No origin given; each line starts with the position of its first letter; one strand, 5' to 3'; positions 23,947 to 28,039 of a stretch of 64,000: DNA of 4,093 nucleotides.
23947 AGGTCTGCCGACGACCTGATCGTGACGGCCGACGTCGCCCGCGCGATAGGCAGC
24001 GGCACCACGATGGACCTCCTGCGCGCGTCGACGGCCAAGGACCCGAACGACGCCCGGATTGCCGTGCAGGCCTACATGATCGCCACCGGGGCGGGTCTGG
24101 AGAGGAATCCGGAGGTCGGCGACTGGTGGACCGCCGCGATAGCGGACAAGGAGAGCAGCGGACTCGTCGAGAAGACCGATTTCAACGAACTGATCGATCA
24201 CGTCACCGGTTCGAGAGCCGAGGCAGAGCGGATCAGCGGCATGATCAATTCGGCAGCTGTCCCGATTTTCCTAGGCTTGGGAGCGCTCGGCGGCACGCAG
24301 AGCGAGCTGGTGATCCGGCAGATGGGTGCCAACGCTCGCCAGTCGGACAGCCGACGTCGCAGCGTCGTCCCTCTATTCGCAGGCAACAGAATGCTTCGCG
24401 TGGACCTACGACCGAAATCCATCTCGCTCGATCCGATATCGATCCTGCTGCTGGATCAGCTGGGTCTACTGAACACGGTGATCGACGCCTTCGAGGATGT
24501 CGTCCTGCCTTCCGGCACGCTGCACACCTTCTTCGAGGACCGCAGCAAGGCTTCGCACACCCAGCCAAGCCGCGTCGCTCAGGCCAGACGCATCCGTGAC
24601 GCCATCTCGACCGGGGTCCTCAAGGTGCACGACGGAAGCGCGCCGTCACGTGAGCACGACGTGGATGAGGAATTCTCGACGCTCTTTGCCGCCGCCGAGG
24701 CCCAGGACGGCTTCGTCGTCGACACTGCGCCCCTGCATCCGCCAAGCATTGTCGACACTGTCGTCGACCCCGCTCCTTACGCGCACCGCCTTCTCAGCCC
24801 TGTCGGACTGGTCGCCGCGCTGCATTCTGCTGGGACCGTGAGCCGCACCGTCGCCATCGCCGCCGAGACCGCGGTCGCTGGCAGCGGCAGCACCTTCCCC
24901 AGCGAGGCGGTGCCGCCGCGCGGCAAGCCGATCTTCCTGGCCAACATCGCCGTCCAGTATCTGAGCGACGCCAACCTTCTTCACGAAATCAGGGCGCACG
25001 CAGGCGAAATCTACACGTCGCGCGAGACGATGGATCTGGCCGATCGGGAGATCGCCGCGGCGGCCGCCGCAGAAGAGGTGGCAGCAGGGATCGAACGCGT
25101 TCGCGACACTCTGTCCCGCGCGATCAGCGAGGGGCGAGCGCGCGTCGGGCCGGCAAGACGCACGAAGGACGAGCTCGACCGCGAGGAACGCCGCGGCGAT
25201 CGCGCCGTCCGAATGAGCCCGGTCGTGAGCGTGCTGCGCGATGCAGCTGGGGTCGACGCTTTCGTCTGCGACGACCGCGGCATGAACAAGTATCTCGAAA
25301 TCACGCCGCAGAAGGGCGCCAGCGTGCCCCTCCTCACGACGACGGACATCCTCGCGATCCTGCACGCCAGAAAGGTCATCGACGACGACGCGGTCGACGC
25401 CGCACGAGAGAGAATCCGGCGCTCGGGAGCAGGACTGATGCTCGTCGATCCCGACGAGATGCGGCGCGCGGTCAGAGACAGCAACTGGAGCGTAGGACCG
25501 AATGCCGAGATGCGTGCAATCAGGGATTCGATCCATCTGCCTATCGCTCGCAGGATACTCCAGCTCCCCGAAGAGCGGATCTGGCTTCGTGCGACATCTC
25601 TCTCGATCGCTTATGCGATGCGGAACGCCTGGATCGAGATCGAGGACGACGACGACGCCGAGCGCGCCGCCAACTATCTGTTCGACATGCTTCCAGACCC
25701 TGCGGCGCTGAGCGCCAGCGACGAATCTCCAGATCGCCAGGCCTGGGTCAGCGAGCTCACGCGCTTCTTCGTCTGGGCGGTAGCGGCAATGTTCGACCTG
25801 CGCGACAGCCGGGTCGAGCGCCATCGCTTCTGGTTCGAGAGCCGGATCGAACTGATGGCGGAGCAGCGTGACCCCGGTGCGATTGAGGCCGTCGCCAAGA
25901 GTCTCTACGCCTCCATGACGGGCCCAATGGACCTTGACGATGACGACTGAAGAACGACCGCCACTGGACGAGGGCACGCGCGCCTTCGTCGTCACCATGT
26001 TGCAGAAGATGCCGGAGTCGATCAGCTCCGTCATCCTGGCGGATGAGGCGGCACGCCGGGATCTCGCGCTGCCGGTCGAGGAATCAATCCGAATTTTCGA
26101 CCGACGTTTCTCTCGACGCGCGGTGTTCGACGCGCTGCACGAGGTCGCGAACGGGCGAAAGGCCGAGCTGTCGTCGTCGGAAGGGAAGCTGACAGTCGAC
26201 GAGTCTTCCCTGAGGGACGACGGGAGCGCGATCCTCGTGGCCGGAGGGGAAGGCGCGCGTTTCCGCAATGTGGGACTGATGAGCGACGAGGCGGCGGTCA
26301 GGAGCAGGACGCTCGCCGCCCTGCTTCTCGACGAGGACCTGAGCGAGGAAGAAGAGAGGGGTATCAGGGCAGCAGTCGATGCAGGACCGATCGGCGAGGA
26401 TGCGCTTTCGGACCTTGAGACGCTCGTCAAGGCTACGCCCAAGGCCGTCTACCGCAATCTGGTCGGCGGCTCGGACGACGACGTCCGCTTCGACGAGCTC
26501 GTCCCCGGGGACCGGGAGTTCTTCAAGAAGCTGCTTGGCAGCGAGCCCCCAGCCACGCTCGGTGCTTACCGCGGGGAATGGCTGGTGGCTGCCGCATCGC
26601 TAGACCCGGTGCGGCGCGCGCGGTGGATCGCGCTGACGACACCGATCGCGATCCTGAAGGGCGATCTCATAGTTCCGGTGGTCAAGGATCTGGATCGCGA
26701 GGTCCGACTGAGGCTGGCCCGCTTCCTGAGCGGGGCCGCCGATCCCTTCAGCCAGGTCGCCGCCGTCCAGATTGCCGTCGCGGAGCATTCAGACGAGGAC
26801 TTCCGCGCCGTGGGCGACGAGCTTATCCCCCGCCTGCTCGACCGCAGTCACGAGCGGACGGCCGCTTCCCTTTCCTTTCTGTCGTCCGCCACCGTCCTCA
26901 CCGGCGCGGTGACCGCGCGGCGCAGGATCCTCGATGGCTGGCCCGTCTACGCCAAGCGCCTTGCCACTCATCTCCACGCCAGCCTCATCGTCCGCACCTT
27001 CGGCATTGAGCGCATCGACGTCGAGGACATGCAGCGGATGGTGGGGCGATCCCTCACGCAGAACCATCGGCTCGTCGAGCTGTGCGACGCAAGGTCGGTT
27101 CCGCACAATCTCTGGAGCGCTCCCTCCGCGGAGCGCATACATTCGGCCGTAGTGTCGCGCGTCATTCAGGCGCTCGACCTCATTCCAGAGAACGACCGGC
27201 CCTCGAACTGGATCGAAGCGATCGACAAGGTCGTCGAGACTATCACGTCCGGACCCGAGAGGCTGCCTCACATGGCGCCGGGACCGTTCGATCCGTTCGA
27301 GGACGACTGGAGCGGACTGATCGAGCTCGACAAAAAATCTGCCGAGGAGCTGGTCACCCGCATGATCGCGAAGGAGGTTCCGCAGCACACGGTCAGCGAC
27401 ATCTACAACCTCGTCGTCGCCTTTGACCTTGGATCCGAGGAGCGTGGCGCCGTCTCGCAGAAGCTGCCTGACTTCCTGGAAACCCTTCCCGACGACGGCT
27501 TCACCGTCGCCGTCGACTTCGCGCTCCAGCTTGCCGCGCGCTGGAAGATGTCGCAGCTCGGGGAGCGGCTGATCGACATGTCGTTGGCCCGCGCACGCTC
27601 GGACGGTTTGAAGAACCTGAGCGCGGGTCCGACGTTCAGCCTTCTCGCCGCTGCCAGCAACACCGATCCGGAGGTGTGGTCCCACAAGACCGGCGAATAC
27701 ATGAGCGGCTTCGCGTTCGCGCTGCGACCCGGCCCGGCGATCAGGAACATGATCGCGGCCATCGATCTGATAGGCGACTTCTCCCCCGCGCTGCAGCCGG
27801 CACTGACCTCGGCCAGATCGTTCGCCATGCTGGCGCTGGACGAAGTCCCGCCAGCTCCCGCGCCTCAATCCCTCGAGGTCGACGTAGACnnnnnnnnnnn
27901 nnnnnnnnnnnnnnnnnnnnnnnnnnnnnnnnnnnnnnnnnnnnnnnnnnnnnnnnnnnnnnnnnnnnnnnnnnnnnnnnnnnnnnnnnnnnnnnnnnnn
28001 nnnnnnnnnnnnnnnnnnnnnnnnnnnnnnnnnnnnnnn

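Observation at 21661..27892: SOS-boxed giant TPR/PIN-like protein plus coupled 650-aa partner: candidate damage-induced defence system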

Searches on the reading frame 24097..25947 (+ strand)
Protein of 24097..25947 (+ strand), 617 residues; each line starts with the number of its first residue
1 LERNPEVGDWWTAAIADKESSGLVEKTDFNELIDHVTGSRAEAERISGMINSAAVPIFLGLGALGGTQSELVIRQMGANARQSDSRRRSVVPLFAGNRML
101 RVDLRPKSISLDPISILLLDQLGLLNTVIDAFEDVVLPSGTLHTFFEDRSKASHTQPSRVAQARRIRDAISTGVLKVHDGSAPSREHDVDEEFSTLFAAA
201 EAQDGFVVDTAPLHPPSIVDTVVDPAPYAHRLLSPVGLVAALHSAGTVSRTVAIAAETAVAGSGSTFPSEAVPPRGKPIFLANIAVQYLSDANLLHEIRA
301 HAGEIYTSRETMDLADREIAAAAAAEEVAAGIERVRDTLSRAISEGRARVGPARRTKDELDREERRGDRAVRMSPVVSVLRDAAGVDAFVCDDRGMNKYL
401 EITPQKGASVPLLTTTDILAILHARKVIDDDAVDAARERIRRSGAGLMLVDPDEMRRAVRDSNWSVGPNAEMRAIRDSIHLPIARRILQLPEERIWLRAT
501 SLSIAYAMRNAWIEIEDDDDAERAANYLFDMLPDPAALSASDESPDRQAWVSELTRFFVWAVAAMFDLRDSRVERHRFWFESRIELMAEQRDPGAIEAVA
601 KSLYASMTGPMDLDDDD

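Call 61: predict_structure(alignment_id=A2)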
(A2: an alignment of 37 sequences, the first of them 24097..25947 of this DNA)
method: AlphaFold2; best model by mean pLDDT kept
length: 617 residues; sequences in the alignment: 37
mean_pLDDT: 87.9   pTM: 0.82
mean pLDDT of the five models: 87.9, 87.4, 86.7, 85.8, 85.3
residues with pLDDT >= 90: 406; 70-90: 152; 50-70: 38; < 50: 21
segments of 3 or more residues with pLDDT < 50: 354-371
pLDDT, mean of each block of 10 residues (from residue 1): 64 71 67 82 89 90 87 94 90 90 90 96 97 93 90 79 94 91 67 91 94 82 89 95 94 91 88 93 94 94 94 92 91 95 94 52 45 73 85 92 82 95 95 95 92 94 96 94 93 94 95 95 97 94 94 95 87 94 95 94 82 54
secondary structure, 60 per line:
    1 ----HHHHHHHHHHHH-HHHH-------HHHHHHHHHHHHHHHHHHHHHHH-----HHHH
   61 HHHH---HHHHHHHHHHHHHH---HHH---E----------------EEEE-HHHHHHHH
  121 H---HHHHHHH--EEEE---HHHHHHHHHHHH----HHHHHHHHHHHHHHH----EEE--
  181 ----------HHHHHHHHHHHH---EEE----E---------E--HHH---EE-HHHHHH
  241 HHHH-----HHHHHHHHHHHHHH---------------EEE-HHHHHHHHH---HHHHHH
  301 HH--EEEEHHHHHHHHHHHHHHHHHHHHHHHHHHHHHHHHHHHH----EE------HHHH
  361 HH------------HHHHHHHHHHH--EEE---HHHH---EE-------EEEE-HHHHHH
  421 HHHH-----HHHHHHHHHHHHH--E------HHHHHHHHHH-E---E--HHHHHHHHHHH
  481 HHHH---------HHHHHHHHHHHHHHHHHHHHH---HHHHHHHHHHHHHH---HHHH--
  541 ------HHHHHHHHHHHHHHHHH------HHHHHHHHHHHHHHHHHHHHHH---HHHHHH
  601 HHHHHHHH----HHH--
elements in order: H5-16 H18-21 H29-51 H57-64 H68-81 E108-111 H113-121 H125-131 E134-137 H141-152 H157-171 E176-178 H191-202 E206-208 H235-244 H250-263 E279-281 H283-291 H295-302 E305-308 H309-344 H357-362 H375-385 E388-390 H394-397 E410-413 H415-424 H430-442 H452-461 H470-484 H494-514 H518-531 H535-538 H547-563 H570-591 H595-608

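Call 65: fold_search(model_id=the predicted structure, library=pdb)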
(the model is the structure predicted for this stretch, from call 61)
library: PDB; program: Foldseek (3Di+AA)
matches with E <= 10: 229; with E <= 0.001: 0
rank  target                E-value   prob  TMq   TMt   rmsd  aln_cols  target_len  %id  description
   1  9eof_G                3.1e-01  0.08  0.11  0.10  30.2       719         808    9  Structure of the human INTS5/8/10/15 subcomplex (released 2024-06-12)
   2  5cwb                  3.7e-01  0.63  0.14  0.32   9.5       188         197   10  Crystal structure of de novo designed helical repeat protein DHR4 (released 2015-12-16)
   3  5cwk                  4.6e-01  0.41  0.13  0.31  11.0       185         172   11  Crystal structure of de novo designed helical repeat protein DHR53 (released 2015-12-16)
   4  3dad_A                5.8e-01  0.18  0.12  0.18  13.1       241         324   12  Crystal structure of the N-terminal regulatory domains of the formin FHOD1 (released 2008-09-16)
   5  3dad_B                6.3e-01  0.13  0.10  0.16  14.1       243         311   13  Crystal structure of the N-terminal regulatory domains of the formin FHOD1 (released 2008-09-16)
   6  8rbz_e                8.3e-01  0.09  0.12  0.09  22.1       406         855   11  Structure of Integrator-PP2A-SOSS-CTD post-termination complex (released 2024-02-07)
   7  9nc9_R                8.7e-01  0.06  0.12  0.11  24.4       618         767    8  Helical assembly of AVAST5 filament (released 2026-02-18)
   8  9qpq_I                9.5e-01  0.11  0.11  0.17  15.3       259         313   12  The structure of the COPI leaf bound to GOLPH3 (released 2025-10-22)
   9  8vx7_A                9.9e-01  0.28  0.13  0.31  11.3       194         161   13  Computationally designed tunable C2 symmetric tandem repeat homodimer, bound to cyclic peptide (released 2025-02-05)
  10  3pja_C                1.0e+00  0.14  0.10  0.21  17.0       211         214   12  Crystal structure of human C3PO complex (released 2011-05-11)
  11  9esb_B                1.0e+00  0.07  0.07  0.11  19.6       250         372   10  Holo IDO with a bound inhibitor (released 2025-03-05)
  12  5k7v_A                1.1e+00  0.51  0.18  0.33  11.0       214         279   15  Computational Design of Self-Assembling Cyclic Protein Homooligomers (released 2017-04-12)
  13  8rbx_e                1.2e+00  0.07  0.12  0.10  21.9       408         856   12  Structure of Integrator-PP2A bound to a paused RNA polymerase II-DSIF-NELF-nucleosome complex (released 2024-02-07)
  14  9a4q_A                1.2e+00  0.03  0.08  0.12  27.5       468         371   12  Integrative model of ODPA-YNER by crosslinking MS and deep learning (released 2024-09-18)
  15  3pja_F                1.3e+00  0.10  0.10  0.21  18.5       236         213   12  Crystal structure of human C3PO complex (released 2011-05-11)
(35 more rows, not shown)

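Call 71: search_solved_structures(query=A2, max_evalue=5)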
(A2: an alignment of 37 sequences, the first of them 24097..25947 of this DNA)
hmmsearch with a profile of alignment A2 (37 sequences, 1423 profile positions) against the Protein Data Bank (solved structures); distinct sequences matched with E-value up to 5: 15.
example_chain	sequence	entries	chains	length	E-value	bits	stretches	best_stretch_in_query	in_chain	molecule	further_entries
8sxe_C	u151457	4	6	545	0.024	15.6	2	665-766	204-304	TPR repeat-containing protein PA4667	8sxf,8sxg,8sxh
7rqf_A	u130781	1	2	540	0.029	15.3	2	664-766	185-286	TPR repeat-containing protein PA4667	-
6een_C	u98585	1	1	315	0.13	13.1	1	562-717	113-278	Designer Pentatricopeptide Protein dPPR10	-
1vg5_A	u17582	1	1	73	0.14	13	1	244-310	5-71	rhomboid family protein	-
6een_D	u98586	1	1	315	0.62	10.9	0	562-716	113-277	Designer Pentatricopeptide Protein dPPR10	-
3k9i_A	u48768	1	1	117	0.74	10.6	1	660-723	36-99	BH0479 protein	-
6een_B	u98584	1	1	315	0.78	10.6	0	562-717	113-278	Designer Pentatricopeptide Protein dPPR10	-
6zu5_SN0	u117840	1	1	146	0.95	10.3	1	382-437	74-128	uS15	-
8act_E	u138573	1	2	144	1.5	9.7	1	815-860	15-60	Myosin regulatory light chain 2, ventricular/cardiac muscle isoform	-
2w4a_B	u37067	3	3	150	1.5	9.7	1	817-860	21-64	MYOSIN REGULATORY LIGHT CHAIN 2, SKELETAL MUSCLE ISOFORM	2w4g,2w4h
8q6t_E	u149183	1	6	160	1.7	9.4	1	815-860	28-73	Myosin regulatory light chain 2, ventricular/cardiac muscle isoform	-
5tby_E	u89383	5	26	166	1.8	9.3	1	815-860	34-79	Myosin regulatory light chain 2, ventricular/cardiac muscle isoform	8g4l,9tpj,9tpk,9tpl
9ykn_L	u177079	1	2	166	1.8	9.3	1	815-860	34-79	MYL2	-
1m8q_B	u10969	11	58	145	2.3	9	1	817-860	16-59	Skeletal muscle Myosin II Regulatory Light Chain | SKELETAL MUSCLE MYOSIN II REGULATORY; LIGHT CHAIN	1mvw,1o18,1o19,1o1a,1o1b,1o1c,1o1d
4hou_A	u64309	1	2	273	2.6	8.8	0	668-713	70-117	Interferon-induced protein with tetratricopeptide repeats 1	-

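Call 81: search_protein_representatives(alignment_id=A3)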
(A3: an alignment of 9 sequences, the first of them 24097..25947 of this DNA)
Query: 9 sequences, 617 profile positions. Proteins with E-value up to 0.001 (for the whole library): 1324; up to 1e-10: 988; up to 1e-30: 603. The best 150 are listed.
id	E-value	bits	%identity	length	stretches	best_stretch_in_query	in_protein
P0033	0.0e+00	1022.2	-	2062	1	1-617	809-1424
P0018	4.0e-286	966.9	-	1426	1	2-615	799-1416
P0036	1.4e-219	747.1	-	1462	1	2-611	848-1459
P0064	1.8e-212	723.6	-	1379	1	2-612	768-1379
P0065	3.1e-205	699.8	-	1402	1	2-603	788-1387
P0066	3.4e-184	630.2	-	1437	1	2-615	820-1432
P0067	1.6e-158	545.5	-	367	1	251-616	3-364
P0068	1.2e-134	466.6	-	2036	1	4-602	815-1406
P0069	4.9e-133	461.3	-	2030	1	4-597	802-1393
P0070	8.5e-133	460.5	-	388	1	232-616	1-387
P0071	3.3e-132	458.5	-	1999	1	2-594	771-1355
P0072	7.1e-128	444.2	-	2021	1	4-605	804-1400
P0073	5.3e-123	428.1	-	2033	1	4-595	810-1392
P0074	1.9e-122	426.3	-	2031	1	3-611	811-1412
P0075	2.4e-120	419.4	-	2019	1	5-599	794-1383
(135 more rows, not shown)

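Call 90: find_related_loci(query=A3, collection=genome_contigs, flank=6000)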
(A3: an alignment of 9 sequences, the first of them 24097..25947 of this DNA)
Query A3 (617 aa) in genome_contigs; peptide patterns used: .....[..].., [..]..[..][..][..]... (x = any residue, [..] = any of these).
21 stretches matched a pattern; 8 encode a relative of the query (tblastn E <= 1e-3); 8 distinct loci.
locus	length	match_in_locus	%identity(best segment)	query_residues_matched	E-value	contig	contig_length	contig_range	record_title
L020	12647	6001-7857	51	1-610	0e+0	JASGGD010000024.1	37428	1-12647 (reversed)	MAG: Novosphingobium sp. isolate 5H190 JMF-2111-06-0005.hyb.bin.190_23, whole genome shotgun sequence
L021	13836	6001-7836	51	2-611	0e+0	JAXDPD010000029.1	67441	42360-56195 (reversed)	MAG: Sphingomonadales bacterium isolate BP_703 scaffold_3844177, whole genome shotgun sequence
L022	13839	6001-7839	52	1-611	0e+0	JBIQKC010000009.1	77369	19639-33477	MAG: Sphingomonadales bacterium isolate mag.22f NODE_451_length_77369, whole genome shotgun sequence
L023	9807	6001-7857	50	1-617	0e+0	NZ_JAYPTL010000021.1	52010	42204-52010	MAG: Erythrobacter sp. isolate 139590_S191_maxbin_bins.tsv.083_sub NODE_544_length_52010_cov_5.664633, whole genome shot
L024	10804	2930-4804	50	1-610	0e+0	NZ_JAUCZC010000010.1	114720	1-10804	MAG: Blastomonas sp. isolate CZS25K_Bin1_fgap_4228_1 Contig_319, whole genome shotgun sequence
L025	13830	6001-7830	47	2-611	0e+0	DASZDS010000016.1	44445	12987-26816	MAG TPA_asm: Allosphingosinicella sp. isolate SMAG_U6474 k141_167388, whole genome shotgun sequence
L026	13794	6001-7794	45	2-604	6e-169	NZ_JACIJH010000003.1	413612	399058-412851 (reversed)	Sphingopyxis panaciterrulae strain DSM 27163 Ga0373341_03, whole genome shotgun sequence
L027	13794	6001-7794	45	2-604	9e-161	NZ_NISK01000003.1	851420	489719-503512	Sphingopyxis bauzanensis strain DSM 22271 NODE_3_length_851420_cov_46.3041, whole genome shotgun sequence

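Call 96: search_protein_families(library=pfam, alignment_id=A4, max_evalue=0.01)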
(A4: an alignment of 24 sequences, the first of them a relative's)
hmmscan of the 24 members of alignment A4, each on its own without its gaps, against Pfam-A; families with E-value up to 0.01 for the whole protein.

A. member 1, P0068 (2036 aa): 2 families
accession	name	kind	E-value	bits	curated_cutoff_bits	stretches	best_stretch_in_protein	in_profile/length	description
PF24407.1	HTH_upst_double_PIN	-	1.7e-13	51.1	27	1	840-909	1-70/70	HTH_upstream_double_PIN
PF20698.3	PIN-TPR-GreABC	-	0.00092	19.9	27.8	0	1086-1141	2-46/138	PIN domain associated with the TPR-GreAB-C-PIN system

B. families by the number of members that match (of 24 scanned): 11 families
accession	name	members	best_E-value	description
PF24407.1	HTH_upst_double_PIN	24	4.9e-23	HTH_upstream_double_PIN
PF20698.3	PIN-TPR-GreABC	18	1.3e-12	PIN domain associated with the TPR-GreAB-C-PIN system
PF24388.1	Permuted_GreAB-C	3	1.2e-06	Permuted GreAB-C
PF14559.12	TPR_19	3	0.00011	Tetratricopeptide repeat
PF13391.12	HNH_2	2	0.00086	HNH endonuclease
PF09851.14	SHOCT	1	4.6e-05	Short C-terminal domain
PF04471.18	Mrr_cat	1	0.00019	Restriction endonuclease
PF12895.13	ANAPC3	1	0.00043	Anaphase-promoting complex, cyclosome, subunit 3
PF13174.12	TPR_6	1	0.0057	Tetratricopeptide repeat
PF04998.22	RNA_pol_Rpb1_5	1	0.0058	RNA polymerase Rpb1, domain 5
PF13424.12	TPR_12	1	0.009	Tetratricopeptide repeat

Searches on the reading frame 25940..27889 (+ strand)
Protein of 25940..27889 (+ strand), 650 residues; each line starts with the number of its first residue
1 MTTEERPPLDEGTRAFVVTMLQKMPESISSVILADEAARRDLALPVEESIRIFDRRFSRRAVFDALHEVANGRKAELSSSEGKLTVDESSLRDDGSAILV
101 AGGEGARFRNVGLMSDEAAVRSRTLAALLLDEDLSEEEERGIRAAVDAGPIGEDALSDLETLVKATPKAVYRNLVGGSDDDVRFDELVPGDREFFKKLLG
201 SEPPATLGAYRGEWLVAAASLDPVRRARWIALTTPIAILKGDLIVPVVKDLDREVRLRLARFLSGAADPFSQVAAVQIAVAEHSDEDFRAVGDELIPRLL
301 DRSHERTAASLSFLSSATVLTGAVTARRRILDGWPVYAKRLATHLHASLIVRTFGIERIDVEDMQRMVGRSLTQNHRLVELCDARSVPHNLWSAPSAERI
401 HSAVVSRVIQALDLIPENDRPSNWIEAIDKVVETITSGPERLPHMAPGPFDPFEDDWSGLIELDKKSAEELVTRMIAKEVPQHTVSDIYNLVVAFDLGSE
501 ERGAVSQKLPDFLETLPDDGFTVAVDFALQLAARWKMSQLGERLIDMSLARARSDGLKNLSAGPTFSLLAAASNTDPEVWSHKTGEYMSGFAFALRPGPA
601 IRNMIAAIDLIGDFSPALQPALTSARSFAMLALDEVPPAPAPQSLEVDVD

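Call 62: predict_structure(alignment_id=A1)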
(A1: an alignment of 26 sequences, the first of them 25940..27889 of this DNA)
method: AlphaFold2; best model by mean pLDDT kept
length: 650 residues; sequences in the alignment: 26
mean_pLDDT: 89.0   pTM: 0.83
mean pLDDT of the five models: 89.0, 88.8, 87.7, 86.5, 84.5
residues with pLDDT >= 90: 422; 70-90: 193; 50-70: 19; < 50: 16
segments of 3 or more residues with pLDDT < 50: 1-3, 638-650
pLDDT, mean of each block of 10 residues (from residue 1): 58 81 77 75 71 83 92 88 85 91 86 93 91 83 90 88 87 79 82 92 94 92 89 92 89 96 95 97 96 96 94 95 95 95 96 85 83 92 94 90 95 93 95 87 90 90 94 92 93 94 96 93 96 97 97 89 96 97 98 91 95 95 95 63 38
secondary structure, 60 per line:
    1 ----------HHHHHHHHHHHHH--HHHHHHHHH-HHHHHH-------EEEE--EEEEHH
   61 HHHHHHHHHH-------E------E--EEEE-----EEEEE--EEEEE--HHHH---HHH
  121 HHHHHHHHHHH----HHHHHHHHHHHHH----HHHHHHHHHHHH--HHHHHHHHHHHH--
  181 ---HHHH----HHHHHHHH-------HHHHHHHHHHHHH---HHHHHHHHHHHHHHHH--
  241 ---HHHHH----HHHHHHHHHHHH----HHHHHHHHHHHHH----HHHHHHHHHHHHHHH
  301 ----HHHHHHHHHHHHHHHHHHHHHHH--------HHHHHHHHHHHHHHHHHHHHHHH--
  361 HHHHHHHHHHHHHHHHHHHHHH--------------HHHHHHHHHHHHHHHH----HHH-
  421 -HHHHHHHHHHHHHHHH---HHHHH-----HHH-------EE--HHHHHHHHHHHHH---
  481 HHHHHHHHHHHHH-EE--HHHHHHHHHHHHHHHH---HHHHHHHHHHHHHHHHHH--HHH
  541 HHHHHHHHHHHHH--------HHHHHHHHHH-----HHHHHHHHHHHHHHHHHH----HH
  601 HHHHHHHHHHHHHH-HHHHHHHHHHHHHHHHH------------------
elements in order: H11-23 H26-34 H36-41 E49-52 E55-58 H59-70 E88-91 E97-101 E104-108 H111-114 H118-131 H136-148 H153-164 H167-178 H184-187 H192-199 H207-219 H223-238 H244-248 H253-264 H269-281 H286-300 H305-327 H336-358 H361-382 H397-412 H422-437 H441-445 H465-477 H481-493 H499-514 H518-535 H538-553 H562-571 H577-594 H599-614 H616-632

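Call 66: fold_search(model_id=the predicted structure, library=pdb)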
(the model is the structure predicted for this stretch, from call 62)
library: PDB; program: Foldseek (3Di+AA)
matches with E <= 10: 988; with E <= 0.001: 0
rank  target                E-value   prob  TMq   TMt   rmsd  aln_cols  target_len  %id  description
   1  6ef4                  4.5e-03  0.75  0.14  0.15  21.8       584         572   12  Crystal structure of mouse PP2A Aalpha P179R mutant (released 2019-06-26)
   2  8rbx_p                4.7e-03  0.80  0.15  0.16  21.2       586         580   11  Structure of Integrator-PP2A bound to a paused RNA polymerase II-DSIF-NELF-nucleosome complex (released 2024-02-07)
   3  2ie3_A                5.3e-03  0.89  0.17  0.18  21.1       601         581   12  Structure of the Protein Phosphatase 2A Core Enzyme Bound to Tumor-inducing Toxins (released 2006-11-07)
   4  4rv1_A                5.3e-03  0.87  0.13  0.18  20.3       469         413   12  Crystal Structure of Engineered Protein. Northeast Structural Genomics Consortium (NESG) Target OR497. (released 2014-12-10)
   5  4rv1_F                5.8e-03  0.94  0.16  0.22  18.3       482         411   14  Crystal Structure of Engineered Protein. Northeast Structural Genomics Consortium (NESG) Target OR497. (released 2014-12-10)
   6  4rv1_B                5.8e-03  0.69  0.11  0.15  20.7       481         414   15  Crystal Structure of Engineered Protein. Northeast Structural Genomics Consortium (NESG) Target OR497. (released 2014-12-10)
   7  2yns_A                9.5e-03  0.91  0.16  0.23  20.5       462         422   12  rImp_alpha_B54NLS (released 2013-01-09)
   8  4b8p_A                1.2e-02  0.84  0.15  0.21  20.3       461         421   13  rImp_alpha_A89NLS (released 2013-01-09)
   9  4rv1_C                1.3e-02  0.63  0.11  0.16  21.1       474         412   13  Crystal Structure of Engineered Protein. Northeast Structural Genomics Consortium (NESG) Target OR497. (released 2014-12-10)
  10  8cdj_D                1.5e-02  0.80  0.18  0.14  29.3       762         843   12  CAND1 b-hairpin++-SCF-SKP2 CAND1 rolling SCF engaged (released 2023-04-19)
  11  4b8j                  1.6e-02  0.85  0.16  0.22  20.7       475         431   12  rImp_alpha1a (released 2013-01-09)
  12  5h7c_C                1.7e-02  0.96  0.18  0.28  24.5       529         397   12  Crystal structure of a repeat protein with two Protein A-DHR14 repeat modules (released 2017-06-28)
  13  6qh6_A                1.7e-02  0.85  0.17  0.17  21.8       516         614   11  AP2 clathrin adaptor core with two cargo peptides in open+ conformation (released 2019-09-04)
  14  8hkw_A                1.8e-02  0.80  0.13  0.18  19.0       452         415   14  Crystal structure of importin-alpha3 bound to the 53BP1 nuclear localization signal (released 2022-12-21)
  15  4uae_A                2.1e-02  0.77  0.14  0.17  18.0       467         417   12  Importin alpha 3 delta IBB in complex with Influenza PB2 Nuclear Localization Domain (released 2015-02-04)
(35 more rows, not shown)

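Call 69: search_protein_families(library=pfam, alignment_id=A1, max_evalue=0.1)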
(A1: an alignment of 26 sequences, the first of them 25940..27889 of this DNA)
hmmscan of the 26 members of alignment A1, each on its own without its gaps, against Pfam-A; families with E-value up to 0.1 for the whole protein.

A. member 1, window:25940-27889:+ (650 aa): 1 family
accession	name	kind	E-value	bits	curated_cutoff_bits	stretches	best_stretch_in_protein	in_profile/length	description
PF24388.1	Permuted_GreAB-C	-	0.067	13.3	27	0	54-78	4-30/54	Permuted GreAB-C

B. families by the number of members that match (of 26 scanned): 4 families
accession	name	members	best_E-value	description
PF24388.1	Permuted_GreAB-C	4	0.0026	Permuted GreAB-C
PF11387.14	DUF2795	1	0.011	Protein of unknown function (DUF2795)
PF22725.1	GFO_IDH_MocA_C3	1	0.03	GFO/IDH/MocA C-terminal domain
PF13443.12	HTH_26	1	0.064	Cro/C1-type HTH DNA-binding domain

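Call 72: search_solved_structures(query=A1, max_evalue=5)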
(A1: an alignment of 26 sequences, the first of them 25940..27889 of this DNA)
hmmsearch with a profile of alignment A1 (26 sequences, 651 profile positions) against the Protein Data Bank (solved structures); distinct sequences matched with E-value up to 5: 1.
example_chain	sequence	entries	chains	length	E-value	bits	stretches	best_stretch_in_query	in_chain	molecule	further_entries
1knq_A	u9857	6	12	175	0.68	11.4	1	94-182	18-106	Gluconate kinase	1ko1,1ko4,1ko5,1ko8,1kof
